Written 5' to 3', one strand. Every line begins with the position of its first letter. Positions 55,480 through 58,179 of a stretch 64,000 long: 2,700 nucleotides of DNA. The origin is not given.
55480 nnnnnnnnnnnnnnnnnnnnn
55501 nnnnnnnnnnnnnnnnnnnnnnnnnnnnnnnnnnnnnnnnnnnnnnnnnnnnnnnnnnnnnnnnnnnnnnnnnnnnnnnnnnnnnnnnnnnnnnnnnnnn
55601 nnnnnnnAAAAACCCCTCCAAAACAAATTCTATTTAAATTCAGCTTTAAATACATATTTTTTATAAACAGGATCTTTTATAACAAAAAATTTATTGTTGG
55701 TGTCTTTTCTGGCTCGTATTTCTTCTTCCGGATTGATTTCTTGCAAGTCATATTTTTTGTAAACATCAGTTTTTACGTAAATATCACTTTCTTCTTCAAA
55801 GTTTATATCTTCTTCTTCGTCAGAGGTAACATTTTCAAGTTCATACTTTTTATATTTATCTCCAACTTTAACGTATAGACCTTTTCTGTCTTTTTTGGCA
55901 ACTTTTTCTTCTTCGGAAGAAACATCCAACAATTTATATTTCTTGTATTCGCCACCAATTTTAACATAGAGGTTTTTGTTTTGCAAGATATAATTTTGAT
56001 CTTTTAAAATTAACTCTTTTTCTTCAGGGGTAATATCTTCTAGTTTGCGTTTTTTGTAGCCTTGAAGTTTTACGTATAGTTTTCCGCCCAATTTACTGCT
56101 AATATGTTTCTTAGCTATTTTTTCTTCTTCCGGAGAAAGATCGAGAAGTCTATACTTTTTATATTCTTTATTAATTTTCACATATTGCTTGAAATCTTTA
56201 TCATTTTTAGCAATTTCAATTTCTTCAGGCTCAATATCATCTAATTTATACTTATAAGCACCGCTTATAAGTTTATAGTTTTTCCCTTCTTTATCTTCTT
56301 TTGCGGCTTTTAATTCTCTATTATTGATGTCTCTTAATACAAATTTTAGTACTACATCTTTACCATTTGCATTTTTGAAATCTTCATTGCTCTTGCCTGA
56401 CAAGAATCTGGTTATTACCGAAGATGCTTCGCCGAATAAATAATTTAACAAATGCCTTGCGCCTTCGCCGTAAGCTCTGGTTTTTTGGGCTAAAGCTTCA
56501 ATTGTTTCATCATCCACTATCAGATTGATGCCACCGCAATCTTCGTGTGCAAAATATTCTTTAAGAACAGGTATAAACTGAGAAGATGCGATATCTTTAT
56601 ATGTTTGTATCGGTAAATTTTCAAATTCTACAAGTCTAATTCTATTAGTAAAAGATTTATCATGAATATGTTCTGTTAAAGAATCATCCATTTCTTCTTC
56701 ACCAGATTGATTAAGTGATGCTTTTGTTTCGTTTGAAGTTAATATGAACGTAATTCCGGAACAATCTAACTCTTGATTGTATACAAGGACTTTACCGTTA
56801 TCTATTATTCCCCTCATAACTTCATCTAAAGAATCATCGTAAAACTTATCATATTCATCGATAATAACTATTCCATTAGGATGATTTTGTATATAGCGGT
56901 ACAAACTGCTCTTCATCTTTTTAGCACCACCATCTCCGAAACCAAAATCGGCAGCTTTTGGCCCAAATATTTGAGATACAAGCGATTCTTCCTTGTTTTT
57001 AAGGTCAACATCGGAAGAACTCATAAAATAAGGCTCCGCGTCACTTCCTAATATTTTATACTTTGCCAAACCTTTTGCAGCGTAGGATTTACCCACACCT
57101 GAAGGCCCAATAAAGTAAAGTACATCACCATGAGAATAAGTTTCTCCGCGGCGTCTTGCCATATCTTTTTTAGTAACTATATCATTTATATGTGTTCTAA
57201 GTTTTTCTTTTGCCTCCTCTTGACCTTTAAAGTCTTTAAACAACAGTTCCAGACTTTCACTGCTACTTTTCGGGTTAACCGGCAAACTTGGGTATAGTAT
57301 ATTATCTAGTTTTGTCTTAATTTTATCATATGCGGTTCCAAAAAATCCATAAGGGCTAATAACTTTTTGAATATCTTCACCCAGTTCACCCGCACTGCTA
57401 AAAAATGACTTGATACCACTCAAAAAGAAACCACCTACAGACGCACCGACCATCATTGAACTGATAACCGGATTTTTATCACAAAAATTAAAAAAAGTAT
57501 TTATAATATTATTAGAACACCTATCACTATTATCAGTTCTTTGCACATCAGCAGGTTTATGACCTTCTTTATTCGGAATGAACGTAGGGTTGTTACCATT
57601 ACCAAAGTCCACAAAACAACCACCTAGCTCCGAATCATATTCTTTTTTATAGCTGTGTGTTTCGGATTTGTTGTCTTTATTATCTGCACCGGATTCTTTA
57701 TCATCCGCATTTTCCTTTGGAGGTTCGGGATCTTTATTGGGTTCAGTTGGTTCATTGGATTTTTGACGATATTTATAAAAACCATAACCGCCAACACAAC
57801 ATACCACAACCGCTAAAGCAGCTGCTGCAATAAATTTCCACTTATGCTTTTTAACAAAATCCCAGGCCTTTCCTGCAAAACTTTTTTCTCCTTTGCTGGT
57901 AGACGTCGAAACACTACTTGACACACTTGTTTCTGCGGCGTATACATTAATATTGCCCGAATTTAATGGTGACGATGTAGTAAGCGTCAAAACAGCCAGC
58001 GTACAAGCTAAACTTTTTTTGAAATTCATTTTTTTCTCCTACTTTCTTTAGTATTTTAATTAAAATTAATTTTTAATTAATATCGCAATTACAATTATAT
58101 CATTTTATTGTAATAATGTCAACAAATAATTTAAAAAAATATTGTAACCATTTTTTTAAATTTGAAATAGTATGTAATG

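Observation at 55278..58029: Membrane-anchored AAA+ ATPase co-transcribed with a Nif11-type leader peptide: candidate undescribed peptide-handling module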

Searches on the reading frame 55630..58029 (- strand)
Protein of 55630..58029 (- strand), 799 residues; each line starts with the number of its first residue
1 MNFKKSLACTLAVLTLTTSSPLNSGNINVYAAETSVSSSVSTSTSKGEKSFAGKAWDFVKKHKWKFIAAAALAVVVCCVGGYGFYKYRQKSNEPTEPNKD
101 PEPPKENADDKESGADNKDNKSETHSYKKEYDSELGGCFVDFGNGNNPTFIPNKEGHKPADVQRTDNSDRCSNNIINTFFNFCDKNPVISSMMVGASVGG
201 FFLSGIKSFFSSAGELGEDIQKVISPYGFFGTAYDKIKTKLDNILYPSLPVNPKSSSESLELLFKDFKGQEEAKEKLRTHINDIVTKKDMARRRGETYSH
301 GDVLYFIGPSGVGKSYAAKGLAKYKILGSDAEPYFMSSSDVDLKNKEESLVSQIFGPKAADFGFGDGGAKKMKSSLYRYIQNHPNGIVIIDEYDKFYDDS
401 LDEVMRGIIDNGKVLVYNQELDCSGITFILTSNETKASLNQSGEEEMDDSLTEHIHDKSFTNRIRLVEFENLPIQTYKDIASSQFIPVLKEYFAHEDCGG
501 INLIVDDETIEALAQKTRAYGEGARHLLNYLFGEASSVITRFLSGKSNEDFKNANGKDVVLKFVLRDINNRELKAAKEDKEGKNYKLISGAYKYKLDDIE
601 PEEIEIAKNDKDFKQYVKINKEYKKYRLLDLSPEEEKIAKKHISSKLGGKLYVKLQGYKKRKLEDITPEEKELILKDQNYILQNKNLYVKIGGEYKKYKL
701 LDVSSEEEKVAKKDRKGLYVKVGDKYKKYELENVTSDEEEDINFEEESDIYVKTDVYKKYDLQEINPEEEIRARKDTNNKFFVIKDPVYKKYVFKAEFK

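Call 3: search_protein_families(library=pfam, proteins=[window:55630-58029:-], max_evalue=1)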
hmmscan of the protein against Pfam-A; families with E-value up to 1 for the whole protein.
window:55630-58029:- (799 aa): 10 families
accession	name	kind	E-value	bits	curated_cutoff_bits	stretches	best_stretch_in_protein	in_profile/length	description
PF07724.20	AAA_2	-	6.6e-11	43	27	1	305-463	7-162/166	AAA domain (Cdc48 subfamily)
PF00004.35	AAA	-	8.9e-06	26.6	21.2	1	304-434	1-110/131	ATPase family associated with various cellular activities (AAA)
PF13401.12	AAA_22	-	9.6e-05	23.2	27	1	300-404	4-104/130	AAA domain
PF13337.12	BrxL_ATPase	-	0.015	14.6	25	1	387-466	119-199/313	Lon-like protease BrxL-like, ATPase domain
PF07728.20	AAA_5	-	0.019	15.4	22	1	306-440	4-129/139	AAA domain (dynein-related subfamily)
PF00910.28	RNA_helicase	-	0.076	13.9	21.5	1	304-324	1-21/105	RNA helicase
PF03748.19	FliL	-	0.11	13.4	24.6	0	537-570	47-80/103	Flagellar basal body-associated protein FliL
PF13671.12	AAA_33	-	0.11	13.2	27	1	303-332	1-33/143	AAA domain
PF05496.18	RuvB_N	-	0.18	12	27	1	264-322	6-54/159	Holliday junction DNA helicase RuvB P-loop domain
PF01078.27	Mg_chelatase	-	0.2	11.4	20.3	0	303-421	24-142/207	Magnesium chelatase, subunit ChlI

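Call 4: search_protein_families(library=ncbifam, proteins=[window:55630-58029:-], max_evalue=1)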
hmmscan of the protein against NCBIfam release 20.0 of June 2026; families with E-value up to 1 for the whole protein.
window:55630-58029:- (799 aa): 6 families
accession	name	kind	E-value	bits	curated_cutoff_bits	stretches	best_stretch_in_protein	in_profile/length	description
TIGR03345.1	VI_ClpV1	equivalog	1.8e-13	49.7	884.95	1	263-540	564-832/852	type VI secretion system ATPase TssH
NF033607.0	disagg_AAA_ClpG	exception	4.6e-05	21.5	1900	1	279-528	602-846/932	AAA family protein disaggregase ClpG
NF003745.1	PRK05342.1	equivalog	0.0032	16.4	359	1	268-324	74-132/418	ATP-dependent Clp protease ATP-binding subunit ClpX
NF038214.1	IS21_help_AAA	equivalog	0.028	14.1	200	1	301-337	90-125/232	IS21-like element helper ATPase IstB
NF005435.1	PRK07021.1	equivalog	0.044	13.6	131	1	60-104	5-51/157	flagellar basal body-associated protein FliL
TIGR00635.1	ruvB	equivalog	0.047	12.7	299.05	1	264-322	3-51/305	Holliday junction branch migration DNA helicase RuvB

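Call 9: find_homologous_proteins(query=window:55630-58029:-, max_evalue=0.001)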
Query window:55630-58029:- (799 aa): 74 proteins with E <= 0.001 among 8000 candidates.
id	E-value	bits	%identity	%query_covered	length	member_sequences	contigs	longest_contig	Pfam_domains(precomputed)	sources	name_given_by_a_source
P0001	0.0e+0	1782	100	100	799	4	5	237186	PF07724.21,PF00004.36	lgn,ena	-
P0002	0.0e+0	1458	84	100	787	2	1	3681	PF07724.21,PF00004.36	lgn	-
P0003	0.0e+0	1436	84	100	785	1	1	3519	PF07724.21,PF00004.36,PF13401.13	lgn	-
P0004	0.0e+0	1408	81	100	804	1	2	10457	PF07724.21,PF00004.36,PF13401.13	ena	-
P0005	0.0e+0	1014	69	77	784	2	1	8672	PF07724.21,PF00004.36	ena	-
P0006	4.9e-245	834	74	66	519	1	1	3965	PF07724.21,PF00004.36,PF13401.13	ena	-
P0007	3.5e-229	781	52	100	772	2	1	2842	PF07724.21,PF00004.36,PF13401.13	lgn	-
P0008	1.3e-92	330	44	52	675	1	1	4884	PF07724.21,PF00004.36,PF13401.13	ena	-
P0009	2.6e-92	329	44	52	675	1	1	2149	PF07724.21,PF00004.36,PF13401.13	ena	-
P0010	4.8e-92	328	46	48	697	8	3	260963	PF07724.21,PF00004.36,PF13401.13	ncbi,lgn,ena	-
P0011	9.6e-91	323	43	52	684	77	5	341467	PF07724.21,PF00004.36,PF13401.13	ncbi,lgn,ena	-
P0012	5.2e-89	318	45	51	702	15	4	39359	PF07724.21,PF00004.36,PF13401.13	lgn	-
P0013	3.2e-87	312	43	51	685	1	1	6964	PF07724.21,PF00004.36,PF13401.13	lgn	-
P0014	8.0e-86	307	42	52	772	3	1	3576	PF07724.21,PF00004.36,PF13401.13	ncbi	-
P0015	5.8e-85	304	41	49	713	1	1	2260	PF07724.21,PF00004.36,PF13401.13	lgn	-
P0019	1.9e-73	266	45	28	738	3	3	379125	PF07724.21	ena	-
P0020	1.5e-69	253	32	65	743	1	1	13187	PF07724.21,PF00004.36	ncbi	-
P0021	1.1e-67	247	39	48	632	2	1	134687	PF07724.21,PF00004.36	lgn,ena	-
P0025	4.0e-65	239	33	66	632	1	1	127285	PF07724.21,PF00004.36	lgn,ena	-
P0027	8.3e-65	238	33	71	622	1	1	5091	PF07724.21,PF00004.36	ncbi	-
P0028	8.6e-65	238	38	56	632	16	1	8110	PF07724.21,PF00004.36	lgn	-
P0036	1.7e-62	230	36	41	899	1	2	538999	PF07724.21,PF00004.36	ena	-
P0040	6.4e-62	228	44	37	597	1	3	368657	PF07724.21,PF00004.36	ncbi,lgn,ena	-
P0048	8.3e-60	221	35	42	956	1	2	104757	PF07724.21,PF00004.36,PF13401.13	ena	-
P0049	1.1e-59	221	42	35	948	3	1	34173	PF07724.21,PF00004.36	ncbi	-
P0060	3.2e-54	203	36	43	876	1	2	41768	PF07724.21,PF00004.36,PF13401.13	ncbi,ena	-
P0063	2.1e-51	193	35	46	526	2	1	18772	PF07724.21,PF00004.36,PF06309.18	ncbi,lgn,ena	-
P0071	3.4e-44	169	37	37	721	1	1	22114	PF00004.36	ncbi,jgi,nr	ncbi:MAG: AAA family ATPase [Oscillospiraceae bacterium]|jgi:ATP-dependent Clp protease ATP-binding 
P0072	1.5e-35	141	35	34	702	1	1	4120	PF00004.36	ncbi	-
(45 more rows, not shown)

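Call 19: search_protein_families(library=pfam, proteins=[P0008, P0020, P0021, P0027, P0036, P0048, P0049, P0060, P0071, P0072], max_evalue=1)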
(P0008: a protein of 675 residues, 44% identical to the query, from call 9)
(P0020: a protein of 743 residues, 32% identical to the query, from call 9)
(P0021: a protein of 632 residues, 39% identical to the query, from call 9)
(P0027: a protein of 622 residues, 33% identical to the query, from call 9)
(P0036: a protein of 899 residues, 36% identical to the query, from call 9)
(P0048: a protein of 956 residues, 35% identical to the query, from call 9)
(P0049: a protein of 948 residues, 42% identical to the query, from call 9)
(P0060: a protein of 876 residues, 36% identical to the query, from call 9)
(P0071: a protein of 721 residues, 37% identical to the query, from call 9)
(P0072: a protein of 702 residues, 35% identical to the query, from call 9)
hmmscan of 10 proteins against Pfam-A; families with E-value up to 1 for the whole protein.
P0008 (675 aa): 12 families
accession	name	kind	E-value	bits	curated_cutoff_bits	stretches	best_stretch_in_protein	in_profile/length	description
PF07724.20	AAA_2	-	2.3e-10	41.2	27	1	374-535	6-163/166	AAA domain (Cdc48 subfamily)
PF00004.35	AAA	-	6.2e-07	30.4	21.2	1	375-503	2-111/131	ATPase family associated with various cellular activities (AAA)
PF13401.12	AAA_22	-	1.7e-06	28.8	27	1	373-480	7-114/130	AAA domain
PF07728.20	AAA_5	-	0.00033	21.1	22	1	376-504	4-125/139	AAA domain (dynein-related subfamily)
PF00158.32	Sigma54_activat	-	0.0051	16.9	20.2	1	376-503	27-144/168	Sigma-54 interaction domain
PF10431.15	ClpB_D2-small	-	0.011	16.1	21.9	1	545-609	3-63/81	C-terminal, D2-small domain, of ClpB protein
PF05642.16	Sporozoite_P67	-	0.013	14.1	28.9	1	59-168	596-705/727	Sporozoite P67 surface antigen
PF04851.21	ResIII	-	0.019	15.3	22.5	1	340-406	8-58/164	Type III restriction enzyme, res subunit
PF01637.24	ATPase_2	-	0.052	13.8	33.2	1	372-481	21-110/225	ATPase domain predominantly from Archaea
PF05729.18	NACHT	-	0.075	13.3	26.7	1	375-466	4-95/167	NACHT domain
PF01078.27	Mg_chelatase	-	0.13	12.1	20.3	0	453-488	107-141/207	Magnesium chelatase, subunit ChlI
PF13481.12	AAA_25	-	0.24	11.4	27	1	371-396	33-58/195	AAA domain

P0020 (743 aa): 5 families
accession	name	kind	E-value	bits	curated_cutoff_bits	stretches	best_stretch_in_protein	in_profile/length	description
PF07724.20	AAA_2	-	2.7e-09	37.7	27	1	358-532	7-163/166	AAA domain (Cdc48 subfamily)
PF00004.35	AAA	-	1.9e-05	25.5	21.2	1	357-497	1-111/131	ATPase family associated with various cellular activities (AAA)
PF13173.12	AAA_14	-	0.023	15.1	27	1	356-405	4-52/129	AAA domain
PF13401.12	AAA_22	-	0.035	14.8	27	1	355-472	6-109/130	AAA domain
PF05055.17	DUF677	-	0.14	11.4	29.1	0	246-334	181-266/336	Protein of unknown function (DUF677)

P0021 (632 aa): 11 families
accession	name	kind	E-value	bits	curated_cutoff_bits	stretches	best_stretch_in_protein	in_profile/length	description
PF07724.20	AAA_2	-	6.1e-11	43.1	27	1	348-505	7-152/166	AAA domain (Cdc48 subfamily)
PF00004.35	AAA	-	1.1e-07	32.8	21.2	1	347-485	1-110/131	ATPase family associated with various cellular activities (AAA)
PF07000.17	DUF1308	-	0.0092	16.4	26.9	1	275-335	35-95/163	Protein of unknown function (DUF1308)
PF06068.19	TIP49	-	0.02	14.5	23.8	1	303-384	19-88/347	TIP49 P-loop domain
PF20720.3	nSTAND3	-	0.045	13.9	27.2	1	346-379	19-51/155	Novel STAND NTPase 3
PF13401.12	AAA_22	-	0.069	13.9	27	1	345-461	6-109/130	AAA domain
PF01656.29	CbiA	-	0.096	13.1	25.4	1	350-368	5-23/125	CobQ/CobB/MinD/ParA nucleotide binding domain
PF01078.27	Mg_chelatase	-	0.11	12.3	20.3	1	341-395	19-71/207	Magnesium chelatase, subunit ChlI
PF03193.22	RsgA_GTPase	-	0.14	12.5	30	1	312-366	74-128/174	RsgA GTPase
PF00910.28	RNA_helicase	-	0.18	12.7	21.5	0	347-367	1-21/105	RNA helicase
PF10126.14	Nit_Regul_Hom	-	0.32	11.4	23.8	1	527-579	40-94/107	Uncharacterized protein, homolog of nitrogen regulatory protein PII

P0027 (622 aa): 12 families
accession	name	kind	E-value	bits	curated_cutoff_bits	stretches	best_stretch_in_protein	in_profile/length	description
PF07724.20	AAA_2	-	3.7e-12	47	27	1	337-510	7-164/166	AAA domain (Cdc48 subfamily)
PF00004.35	AAA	-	9.5e-08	33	21.2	1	336-471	1-110/131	ATPase family associated with various cellular activities (AAA)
PF13401.12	AAA_22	-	0.00017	22.4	27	1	334-447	6-109/130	AAA domain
PF20720.3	nSTAND3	-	0.0076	16.4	27.2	1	329-399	13-83/155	Novel STAND NTPase 3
PF13671.12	AAA_33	-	0.02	15.7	27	1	335-379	1-48/143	AAA domain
PF03193.22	RsgA_GTPase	-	0.03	14.6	30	1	302-355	72-128/174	RsgA GTPase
PF03969.22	AFG1_ATPase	-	0.056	12.8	27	1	270-351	7-80/361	AFG1-like ATPase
PF00910.28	RNA_helicase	-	0.057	14.3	21.5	1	336-356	1-21/105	RNA helicase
PF12698.13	ABC2_membrane_3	-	0.08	12.5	31.6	1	142-232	10-105/347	ABC-2 family transporter protein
PF09976.15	TPR_21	-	0.082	13.1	25.5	1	125-178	2-55/193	Tetratricopeptide repeat-like domain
PF13481.12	AAA_25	-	0.098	12.7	27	1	326-354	26-54/195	AAA domain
PF06855.17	YozE_SAM_like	-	0.65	10.7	25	0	32-59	3-29/66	YozE SAM-like fold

P0036 (899 aa): 5 families
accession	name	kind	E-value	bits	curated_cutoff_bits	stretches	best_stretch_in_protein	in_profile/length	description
PF07724.20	AAA_2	-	1e-09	39.1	27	1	428-602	8-163/166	AAA domain (Cdc48 subfamily)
PF00004.35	AAA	-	4.2e-07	30.9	21.2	1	426-566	1-111/131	ATPase family associated with various cellular activities (AAA)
PF13401.12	AAA_22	-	0.034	14.9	27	1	424-541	6-109/130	AAA domain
PF24925.1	DUF7746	-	0.14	12.7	27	1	164-181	45-62/85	Domain of unknown function (DUF7746)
PF00689.26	Cation_ATPase_C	-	0.33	11.1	27.3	1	118-173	19-74/175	Cation transporting ATPase, C-terminus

P0048 (956 aa): 10 families
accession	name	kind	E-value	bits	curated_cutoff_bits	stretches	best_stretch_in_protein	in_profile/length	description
PF07724.20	AAA_2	-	8.8e-14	52.3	27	1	447-586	6-136/166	AAA domain (Cdc48 subfamily)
PF00004.35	AAA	-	1.1e-07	32.8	21.2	1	448-577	2-111/131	ATPase family associated with various cellular activities (AAA)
PF13401.12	AAA_22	-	6.6e-06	26.9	27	1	443-548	4-106/130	AAA domain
PF00158.32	Sigma54_activat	-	0.0034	17.5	20.2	1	449-579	27-147/168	Sigma-54 interaction domain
PF20720.3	nSTAND3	-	0.0047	17.1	27.2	1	434-531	7-108/155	Novel STAND NTPase 3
PF01078.27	Mg_chelatase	-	0.0064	16.4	20.3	1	448-564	26-144/207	Magnesium chelatase, subunit ChlI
PF07728.20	AAA_5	-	0.042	14.3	22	1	449-538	4-79/139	AAA domain (dynein-related subfamily)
PF00910.28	RNA_helicase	-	0.045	14.7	21.5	1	448-526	2-80/105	RNA helicase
PF13671.12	AAA_33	-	0.1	13.3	27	1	447-497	2-39/143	AAA domain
PF03193.22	RsgA_GTPase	-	0.1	12.9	30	1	440-465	102-127/174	RsgA GTPase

P0049 (948 aa): 10 families
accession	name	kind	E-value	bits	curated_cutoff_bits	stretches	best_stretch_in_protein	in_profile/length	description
PF07724.20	AAA_2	-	3.6e-10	40.6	27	1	402-575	7-163/166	AAA domain (Cdc48 subfamily)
PF00004.35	AAA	-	5.4e-06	27.3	21.2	1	401-537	1-110/131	ATPase family associated with various cellular activities (AAA)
PF13401.12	AAA_22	-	0.00012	22.8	27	1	397-513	4-109/130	AAA domain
PF01695.23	IstB_IS21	-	0.02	14.9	24.1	1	401-438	95-131/238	IstB-like ATP binding protein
PF02367.23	TsaE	-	0.046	14.1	26.6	1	386-421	9-44/128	Threonylcarbamoyl adenosine biosynthesis protein TsaE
PF11647.13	MLD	-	0.065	13.8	35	1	317-362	5-48/81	Membrane Localization Domain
PF20720.3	nSTAND3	-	0.076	13.1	27.2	1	398-425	17-44/155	Novel STAND NTPase 3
PF07728.20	AAA_5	-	0.13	12.7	22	0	403-420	4-21/139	AAA domain (dynein-related subfamily)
PF01078.27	Mg_chelatase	-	0.17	11.7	20.3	0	401-419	25-43/207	Magnesium chelatase, subunit ChlI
PF04977.20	DivIC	-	0.68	10.2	28.9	1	147-197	2-52/80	Septum formation initiator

P0060 (876 aa): 15 families
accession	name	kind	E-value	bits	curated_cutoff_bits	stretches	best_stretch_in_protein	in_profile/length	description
PF07724.20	AAA_2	-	1.2e-10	42.1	27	1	498-675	6-164/166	AAA domain (Cdc48 subfamily)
PF00004.35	AAA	-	2.5e-09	38.1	21.2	1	498-637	1-111/131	ATPase family associated with various cellular activities (AAA)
PF13401.12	AAA_22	-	3.3e-06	27.9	27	1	495-612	5-109/130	AAA domain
PF13173.12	AAA_14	-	0.0049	17.3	27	1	497-548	4-54/129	AAA domain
PF00910.28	RNA_helicase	-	0.0055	17.6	21.5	1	498-531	1-37/105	RNA helicase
PF00270.35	DEAD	-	0.0081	16.3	26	1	482-611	2-142/167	DEAD/DEAH box helicase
PF01078.27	Mg_chelatase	-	0.0088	15.9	20.3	0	498-517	25-44/207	Magnesium chelatase, subunit ChlI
PF20720.3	nSTAND3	-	0.0094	16.1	27.2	1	490-534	12-53/155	Novel STAND NTPase 3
PF01695.23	IstB_IS21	-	0.0099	15.8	24.1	1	490-535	87-131/238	IstB-like ATP binding protein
PF05496.18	RuvB_N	-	0.055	13.7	27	0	463-516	11-54/159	Holliday junction DNA helicase RuvB P-loop domain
PF02562.22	PhoH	-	0.076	12.9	27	1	482-515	7-39/205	PhoH-like protein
PF25325.1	EF-hand_EFHB_C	-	0.16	12.2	27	1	21-57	18-54/75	EFHB C-terminal EF-hand domain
PF09402.16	MSC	-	0.17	11.7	29.7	1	27-160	136-243/337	Man1-Src1p-C-terminal domain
PF18151.6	DUF5601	-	0.46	11.1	23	0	413-443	8-38/65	Domain of unknown function (DUF5601)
PF13671.12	AAA_33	-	0.91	10.3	27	1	497-517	1-21/143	AAA domain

P0071 (721 aa): 12 families
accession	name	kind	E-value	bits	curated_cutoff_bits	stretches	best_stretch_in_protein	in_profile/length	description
PF00004.35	AAA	-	3e-07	31.4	21.2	1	432-562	2-111/131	ATPase family associated with various cellular activities (AAA)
PF07724.20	AAA_2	-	5.3e-05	23.8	27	1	430-568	5-132/166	AAA domain (Cdc48 subfamily)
PF20720.3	nSTAND3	-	0.0045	17.1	27.2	1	427-526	16-121/155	Novel STAND NTPase 3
PF13401.12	AAA_22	-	0.0071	17.1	27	1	427-537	4-109/130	AAA domain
PF09848.15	SLFN-g3_helicase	-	0.029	14.1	24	1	429-539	2-114/354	Schlafen group 3, DNA/RNA helicase domain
PF00910.28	RNA_helicase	-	0.031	15.2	21.5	1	431-461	1-27/105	RNA helicase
PF07728.20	AAA_5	-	0.08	13.4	22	1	432-455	3-27/139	AAA domain (dynein-related subfamily)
PF13671.12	AAA_33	-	0.081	13.7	27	1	430-450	1-21/143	AAA domain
PF09820.16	AAA-ATPase_like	-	0.084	13.1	26.1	1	480-537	110-171/201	Predicted AAA-ATPase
PF01656.29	CbiA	-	0.093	13.1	25.4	1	430-517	1-54/125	CobQ/CobB/MinD/ParA nucleotide binding domain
PF05729.18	NACHT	-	0.093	13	26.7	1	429-520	1-95/167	NACHT domain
PF01078.27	Mg_chelatase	-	0.11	12.3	20.3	1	414-453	8-47/207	Magnesium chelatase, subunit ChlI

P0072 (702 aa): 17 families
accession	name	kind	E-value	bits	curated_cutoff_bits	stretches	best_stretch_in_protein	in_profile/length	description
PF00004.35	AAA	-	6.6e-09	36.7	21.2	1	368-498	2-112/131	ATPase family associated with various cellular activities (AAA)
PF07724.20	AAA_2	-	9.1e-05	23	27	1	366-541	5-165/166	AAA domain (Cdc48 subfamily)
PF08298.17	AAA_PrkA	-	0.0012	18.4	25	1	346-402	68-123/358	PrkA AAA domain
PF06309.17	Torsin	-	0.0014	19.2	27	1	317-388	13-77/127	Torsin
PF13401.12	AAA_22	-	0.007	17.1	27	1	363-462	4-99/130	AAA domain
PF15711.10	ILEI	-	0.0075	17.2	27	0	196-247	30-79/90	Interleukin-like EMT inducer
PF03215.21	Rad17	-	0.0078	16.6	23.8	1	361-389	42-70/186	Rad17 P-loop domain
PF20720.3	nSTAND3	-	0.018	15.2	27.2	1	362-390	15-43/155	Novel STAND NTPase 3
PF07728.20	AAA_5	-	0.042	14.3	22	1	368-419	3-49/139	AAA domain (dynein-related subfamily)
PF00910.28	RNA_helicase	-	0.058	14.3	21.5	1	367-391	1-25/105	RNA helicase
PF13238.12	AAA_18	-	0.065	14.1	29.4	1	367-406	1-36/128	AAA domain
PF09402.16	MSC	-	0.072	12.9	29.7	1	131-217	191-277/337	Man1-Src1p-C-terminal domain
PF04369.19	Lactococcin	-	0.083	13.5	23.1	1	74-92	6-24/60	Lactococcin-like family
PF13671.12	AAA_33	-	0.1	13.3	27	1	366-389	1-24/143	AAA domain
PF00005.33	ABC_tran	-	0.11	13.5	25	1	363-390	10-37/137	ABC transporter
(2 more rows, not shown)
